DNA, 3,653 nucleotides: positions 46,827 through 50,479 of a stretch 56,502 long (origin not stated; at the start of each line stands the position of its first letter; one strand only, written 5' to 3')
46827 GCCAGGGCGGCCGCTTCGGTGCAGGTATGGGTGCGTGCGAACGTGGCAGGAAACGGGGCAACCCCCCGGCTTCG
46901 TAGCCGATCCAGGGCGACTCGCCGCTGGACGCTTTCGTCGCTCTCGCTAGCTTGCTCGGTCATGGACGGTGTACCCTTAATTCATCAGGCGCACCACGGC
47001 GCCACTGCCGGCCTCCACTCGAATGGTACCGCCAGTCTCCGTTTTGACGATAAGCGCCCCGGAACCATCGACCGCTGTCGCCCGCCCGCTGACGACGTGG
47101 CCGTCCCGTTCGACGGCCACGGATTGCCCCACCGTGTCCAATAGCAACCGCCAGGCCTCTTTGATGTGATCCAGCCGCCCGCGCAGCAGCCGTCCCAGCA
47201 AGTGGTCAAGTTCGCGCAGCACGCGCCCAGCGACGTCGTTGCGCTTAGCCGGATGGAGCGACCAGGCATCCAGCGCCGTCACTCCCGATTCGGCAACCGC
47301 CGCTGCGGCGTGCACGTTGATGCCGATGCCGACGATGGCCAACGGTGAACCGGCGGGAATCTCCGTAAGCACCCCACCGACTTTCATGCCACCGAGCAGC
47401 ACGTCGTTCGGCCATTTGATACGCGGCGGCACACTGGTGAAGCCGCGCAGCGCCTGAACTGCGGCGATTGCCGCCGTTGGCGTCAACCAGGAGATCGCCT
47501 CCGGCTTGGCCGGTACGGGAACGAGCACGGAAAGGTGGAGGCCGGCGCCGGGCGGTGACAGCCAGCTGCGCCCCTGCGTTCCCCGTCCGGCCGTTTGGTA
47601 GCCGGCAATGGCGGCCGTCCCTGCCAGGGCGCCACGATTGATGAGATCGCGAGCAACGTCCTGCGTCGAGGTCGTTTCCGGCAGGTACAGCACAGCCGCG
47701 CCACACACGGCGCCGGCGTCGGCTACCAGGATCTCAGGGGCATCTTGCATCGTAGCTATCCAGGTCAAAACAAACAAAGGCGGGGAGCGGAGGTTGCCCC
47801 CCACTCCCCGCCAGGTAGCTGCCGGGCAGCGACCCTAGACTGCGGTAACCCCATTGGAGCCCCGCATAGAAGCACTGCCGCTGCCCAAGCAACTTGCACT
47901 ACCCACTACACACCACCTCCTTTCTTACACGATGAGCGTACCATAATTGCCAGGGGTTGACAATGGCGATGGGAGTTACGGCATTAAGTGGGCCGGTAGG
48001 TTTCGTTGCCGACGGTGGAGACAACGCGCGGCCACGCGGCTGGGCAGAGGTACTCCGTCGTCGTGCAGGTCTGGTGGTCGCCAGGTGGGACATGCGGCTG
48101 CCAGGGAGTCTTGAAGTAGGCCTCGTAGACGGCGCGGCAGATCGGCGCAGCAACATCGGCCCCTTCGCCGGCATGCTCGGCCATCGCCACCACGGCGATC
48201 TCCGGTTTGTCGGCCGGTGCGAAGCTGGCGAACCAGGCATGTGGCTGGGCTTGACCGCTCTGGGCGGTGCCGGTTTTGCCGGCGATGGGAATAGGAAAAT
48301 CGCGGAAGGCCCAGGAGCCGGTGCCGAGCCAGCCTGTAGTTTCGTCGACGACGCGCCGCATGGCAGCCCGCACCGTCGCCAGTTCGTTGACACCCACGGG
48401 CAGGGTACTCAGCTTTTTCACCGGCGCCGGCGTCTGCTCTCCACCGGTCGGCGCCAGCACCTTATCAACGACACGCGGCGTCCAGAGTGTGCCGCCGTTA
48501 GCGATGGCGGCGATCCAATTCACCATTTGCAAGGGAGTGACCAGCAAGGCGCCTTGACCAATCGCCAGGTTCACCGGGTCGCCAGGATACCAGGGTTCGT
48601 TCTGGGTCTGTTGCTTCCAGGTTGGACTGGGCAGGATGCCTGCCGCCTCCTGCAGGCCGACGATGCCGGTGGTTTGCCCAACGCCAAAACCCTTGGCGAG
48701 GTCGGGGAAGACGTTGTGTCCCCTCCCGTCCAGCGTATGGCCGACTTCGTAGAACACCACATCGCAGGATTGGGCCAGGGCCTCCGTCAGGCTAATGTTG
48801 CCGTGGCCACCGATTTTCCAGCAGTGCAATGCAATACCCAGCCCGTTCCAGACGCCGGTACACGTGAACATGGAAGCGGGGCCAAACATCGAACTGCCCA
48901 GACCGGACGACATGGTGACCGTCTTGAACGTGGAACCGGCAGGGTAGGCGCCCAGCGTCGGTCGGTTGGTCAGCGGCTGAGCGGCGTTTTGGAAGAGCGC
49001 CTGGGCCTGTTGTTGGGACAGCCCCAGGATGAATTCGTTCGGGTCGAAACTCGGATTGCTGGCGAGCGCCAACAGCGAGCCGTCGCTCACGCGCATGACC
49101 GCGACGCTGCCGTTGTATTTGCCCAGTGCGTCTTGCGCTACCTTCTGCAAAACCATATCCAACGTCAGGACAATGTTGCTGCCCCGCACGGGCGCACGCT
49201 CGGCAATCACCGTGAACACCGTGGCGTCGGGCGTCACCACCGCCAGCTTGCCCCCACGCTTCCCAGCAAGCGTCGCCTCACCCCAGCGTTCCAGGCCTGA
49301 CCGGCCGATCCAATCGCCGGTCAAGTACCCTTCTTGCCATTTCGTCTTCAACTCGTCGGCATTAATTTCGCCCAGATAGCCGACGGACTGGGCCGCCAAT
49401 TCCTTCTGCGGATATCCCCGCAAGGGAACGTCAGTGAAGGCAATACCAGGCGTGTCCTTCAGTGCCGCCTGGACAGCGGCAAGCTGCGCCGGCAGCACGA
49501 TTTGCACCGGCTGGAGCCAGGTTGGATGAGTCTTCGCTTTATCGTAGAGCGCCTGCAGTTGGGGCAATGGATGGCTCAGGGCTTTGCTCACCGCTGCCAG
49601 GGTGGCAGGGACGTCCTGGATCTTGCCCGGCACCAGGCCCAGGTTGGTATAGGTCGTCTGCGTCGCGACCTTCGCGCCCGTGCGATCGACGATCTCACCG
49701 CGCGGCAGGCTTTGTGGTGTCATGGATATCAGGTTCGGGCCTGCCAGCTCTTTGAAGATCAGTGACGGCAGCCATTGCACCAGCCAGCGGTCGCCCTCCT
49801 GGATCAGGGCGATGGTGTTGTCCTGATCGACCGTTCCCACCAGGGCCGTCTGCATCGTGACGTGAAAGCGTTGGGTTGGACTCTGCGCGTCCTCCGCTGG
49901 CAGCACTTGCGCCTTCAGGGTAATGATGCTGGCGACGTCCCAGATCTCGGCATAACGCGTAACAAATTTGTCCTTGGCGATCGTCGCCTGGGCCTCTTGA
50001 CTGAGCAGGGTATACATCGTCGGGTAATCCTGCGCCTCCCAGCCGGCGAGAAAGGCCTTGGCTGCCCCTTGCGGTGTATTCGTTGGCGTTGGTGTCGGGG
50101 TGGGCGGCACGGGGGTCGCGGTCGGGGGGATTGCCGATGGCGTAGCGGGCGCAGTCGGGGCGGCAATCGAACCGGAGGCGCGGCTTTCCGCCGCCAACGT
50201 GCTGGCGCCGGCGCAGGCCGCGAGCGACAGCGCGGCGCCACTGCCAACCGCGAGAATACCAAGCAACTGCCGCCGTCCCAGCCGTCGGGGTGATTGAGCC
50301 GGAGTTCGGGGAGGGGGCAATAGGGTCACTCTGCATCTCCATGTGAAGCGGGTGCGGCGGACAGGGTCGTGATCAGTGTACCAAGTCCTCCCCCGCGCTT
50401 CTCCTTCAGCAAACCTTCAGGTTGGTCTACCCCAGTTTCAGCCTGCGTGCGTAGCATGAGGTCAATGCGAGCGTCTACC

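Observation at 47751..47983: Structured leader (promoter, strong SD, Ser/Gly-rich 23-codon mini-ORF, 15-bp GNRA-capped terminator) 16 nt upstream of birA-lysS-serS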

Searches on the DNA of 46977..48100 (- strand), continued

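Call 76: search_with_rna_model(model_id=R1, sources=[window, L084, L002, L091, L122, L092, L087, L119, L003, L009, L126, L052, L011, L125, L123, L127, L022, L070, L061], max_evalue=0.01, make_alignment=true)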
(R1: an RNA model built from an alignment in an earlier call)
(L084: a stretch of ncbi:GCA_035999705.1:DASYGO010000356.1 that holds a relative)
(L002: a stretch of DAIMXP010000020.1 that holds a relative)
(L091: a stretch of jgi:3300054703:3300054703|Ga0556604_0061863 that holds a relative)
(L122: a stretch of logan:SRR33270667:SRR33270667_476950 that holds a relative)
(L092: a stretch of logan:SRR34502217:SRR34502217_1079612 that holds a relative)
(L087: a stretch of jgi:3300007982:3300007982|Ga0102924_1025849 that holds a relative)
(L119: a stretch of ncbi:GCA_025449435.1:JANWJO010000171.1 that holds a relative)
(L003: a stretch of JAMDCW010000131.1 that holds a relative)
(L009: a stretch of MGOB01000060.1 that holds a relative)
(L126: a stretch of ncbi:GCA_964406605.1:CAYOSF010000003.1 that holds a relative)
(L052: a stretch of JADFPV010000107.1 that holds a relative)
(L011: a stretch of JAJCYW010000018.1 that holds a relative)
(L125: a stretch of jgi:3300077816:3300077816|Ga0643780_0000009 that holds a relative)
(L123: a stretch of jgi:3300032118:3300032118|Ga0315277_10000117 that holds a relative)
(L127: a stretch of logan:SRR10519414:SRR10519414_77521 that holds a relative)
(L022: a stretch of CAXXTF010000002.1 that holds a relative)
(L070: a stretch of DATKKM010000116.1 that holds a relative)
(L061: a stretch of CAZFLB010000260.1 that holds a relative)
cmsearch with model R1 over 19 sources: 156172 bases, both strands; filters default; matches with E-value up to 0.01: 24.
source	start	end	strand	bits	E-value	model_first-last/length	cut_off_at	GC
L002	3826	3996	+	193.4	5.1e-63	1-171/171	no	0.59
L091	1345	1518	+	187.8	3.9e-61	1-171/171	no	0.6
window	47760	47930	-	185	3.4e-60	1-171/171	no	0.61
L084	2821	2991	+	184.3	5.6e-60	1-171/171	no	0.6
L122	1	169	+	175.2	6.4e-57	6-171/171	5'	0.61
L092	81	250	+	161.1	3.5e-52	1-171/171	no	0.62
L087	205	375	+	150.1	1.7e-48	1-171/171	no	0.6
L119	2336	2510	+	109.2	9.4e-35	1-171/171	no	0.63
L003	3779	3942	+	99.6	1.6e-31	1-171/171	no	0.57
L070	3743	3903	+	36.4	2.7e-10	1-171/171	no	0.56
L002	3944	3977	-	28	1.8e-07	119-152/171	no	0.74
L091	1466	1499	-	28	1.8e-07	119-152/171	no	0.74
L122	117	150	-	28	1.8e-07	119-152/171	no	0.74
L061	772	940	+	24.8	2.2e-06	1-171/171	no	0.51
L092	199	230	-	24.1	3.6e-06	120-151/171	no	0.75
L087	325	355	-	22.5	1.3e-05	120-151/171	no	0.71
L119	2459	2491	-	21.7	2.4e-05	119-152/171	no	0.73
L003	3880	4008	-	19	0.00018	1-171/171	no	0.57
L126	1793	1988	+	16.7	0.0011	1-171/171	no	0.62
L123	1797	1993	+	16.1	0.0018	1-171/171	no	0.66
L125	1821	1989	+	15.1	0.0038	1-171/171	no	0.59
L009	3737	3931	+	15.1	0.0039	1-171/171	no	0.62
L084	2920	2984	-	14.1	0.0083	1-171/171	no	0.66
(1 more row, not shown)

Alignment A5: 24 matches aligned to the model, 312 columns, each read 5' to 3' on its own strand. Consensus structure (alignment columns), stored with it:
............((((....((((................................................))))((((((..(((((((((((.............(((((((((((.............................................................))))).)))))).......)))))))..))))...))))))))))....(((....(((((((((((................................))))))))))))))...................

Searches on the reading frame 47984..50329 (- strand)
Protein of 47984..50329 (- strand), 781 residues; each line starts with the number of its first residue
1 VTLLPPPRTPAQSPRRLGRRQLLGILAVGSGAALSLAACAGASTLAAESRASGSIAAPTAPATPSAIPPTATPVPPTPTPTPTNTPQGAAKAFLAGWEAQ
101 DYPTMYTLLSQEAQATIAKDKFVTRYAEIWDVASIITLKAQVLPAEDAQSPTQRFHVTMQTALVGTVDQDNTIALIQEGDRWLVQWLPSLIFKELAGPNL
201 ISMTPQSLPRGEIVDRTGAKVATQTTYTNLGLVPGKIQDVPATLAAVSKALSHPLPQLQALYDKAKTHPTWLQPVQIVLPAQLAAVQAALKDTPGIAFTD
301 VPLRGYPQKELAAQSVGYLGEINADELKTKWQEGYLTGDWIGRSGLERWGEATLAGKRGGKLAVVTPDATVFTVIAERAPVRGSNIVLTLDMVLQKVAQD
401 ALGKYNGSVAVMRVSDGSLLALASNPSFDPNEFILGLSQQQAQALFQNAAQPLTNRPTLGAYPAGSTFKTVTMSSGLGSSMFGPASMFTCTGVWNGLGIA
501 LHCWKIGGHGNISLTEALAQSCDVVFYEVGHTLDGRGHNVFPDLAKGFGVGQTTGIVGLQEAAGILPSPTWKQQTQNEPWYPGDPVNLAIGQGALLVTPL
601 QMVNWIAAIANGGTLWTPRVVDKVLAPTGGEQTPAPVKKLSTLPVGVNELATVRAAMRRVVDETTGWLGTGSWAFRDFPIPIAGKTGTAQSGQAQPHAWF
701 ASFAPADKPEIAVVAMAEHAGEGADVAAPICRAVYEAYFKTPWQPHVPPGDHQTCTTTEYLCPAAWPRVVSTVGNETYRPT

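Call 6: search_protein_families(library=pfam, proteins=[window:47984-50329:-])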
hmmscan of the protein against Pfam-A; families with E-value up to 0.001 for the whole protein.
window:47984-50329:- (781 aa): 3 families
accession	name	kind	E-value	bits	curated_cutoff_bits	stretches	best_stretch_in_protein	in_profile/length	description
PF00905.27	Transpeptidase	-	9.7e-52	176.5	22.1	1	407-736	1-299/299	Penicillin binding protein transpeptidase domain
PF03717.20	PBP_dimer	-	2.1e-26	93.9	24.4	1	209-366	5-170/180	Penicillin-binding Protein dimerisation domain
PF05223.17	MecA_N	-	5.3e-18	65.9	22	1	85-196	1-114/117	NTF2-like N-terminal transpeptidase domain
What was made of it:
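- Checked: The PBP ORF (Pfam Transpeptidase, PBP_dimer, MecA_N; call 6) ends at 47984.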
